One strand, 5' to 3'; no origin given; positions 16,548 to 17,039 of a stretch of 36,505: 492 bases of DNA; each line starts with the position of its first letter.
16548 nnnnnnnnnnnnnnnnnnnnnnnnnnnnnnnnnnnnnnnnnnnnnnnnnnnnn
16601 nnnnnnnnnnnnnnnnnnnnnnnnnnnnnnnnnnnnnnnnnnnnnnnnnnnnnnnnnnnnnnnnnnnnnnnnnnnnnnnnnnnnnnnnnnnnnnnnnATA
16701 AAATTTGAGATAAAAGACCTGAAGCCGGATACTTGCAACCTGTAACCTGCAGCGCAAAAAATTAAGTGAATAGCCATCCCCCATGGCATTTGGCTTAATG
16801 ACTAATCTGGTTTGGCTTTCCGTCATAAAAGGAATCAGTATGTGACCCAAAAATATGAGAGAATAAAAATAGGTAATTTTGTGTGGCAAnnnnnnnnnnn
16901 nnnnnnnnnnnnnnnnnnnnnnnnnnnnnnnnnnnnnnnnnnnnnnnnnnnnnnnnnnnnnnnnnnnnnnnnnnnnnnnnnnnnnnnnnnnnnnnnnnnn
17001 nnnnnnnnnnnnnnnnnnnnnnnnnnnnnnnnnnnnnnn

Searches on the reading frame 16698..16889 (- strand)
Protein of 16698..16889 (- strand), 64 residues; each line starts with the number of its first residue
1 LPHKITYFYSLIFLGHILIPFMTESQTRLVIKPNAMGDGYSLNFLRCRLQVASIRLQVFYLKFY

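Call 44: search_protein_families(library=ncbifam, alignment_id=A3, max_evalue=1)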
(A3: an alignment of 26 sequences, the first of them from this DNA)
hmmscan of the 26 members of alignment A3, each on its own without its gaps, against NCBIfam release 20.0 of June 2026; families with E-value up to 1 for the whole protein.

A. member 1, seq(64 aa): 0 families

B. families by the number of members that match (of 26 scanned): 0 families

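Call 45: search_protein_families(library=pfam, alignment_id=A3, max_evalue=1)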
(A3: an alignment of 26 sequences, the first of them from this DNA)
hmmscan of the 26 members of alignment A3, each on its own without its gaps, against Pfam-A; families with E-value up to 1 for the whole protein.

A. member 1, seq(64 aa): 1 family
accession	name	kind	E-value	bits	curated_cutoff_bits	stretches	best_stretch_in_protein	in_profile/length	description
PF18418.7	AnkUBD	-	0.14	12.8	26.1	1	21-51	50-80/97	Ankyrin ubiquitin-binding domain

B. families by the number of members that match (of 26 scanned): 7 families
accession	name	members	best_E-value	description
PF08394.17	Arc_trans_TRASH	1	0.0058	Archaeal TRASH domain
PF21497.3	TcpC-like_C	1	0.017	Conjugal transfer protein-like, C-terminal domain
PF06220.18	zf-U1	1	0.02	U1 zinc finger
PF02892.21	zf-BED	1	0.025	BED zinc finger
PF25809.1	STEEP1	1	0.055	STEEP1 domain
PF13465.12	zf-H2C2_2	1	0.075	Zinc-finger double domain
PF18418.7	AnkUBD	1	0.14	Ankyrin ubiquitin-binding domain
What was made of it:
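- Checked: No RiPP-precursor family matched (calls 44, 45).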
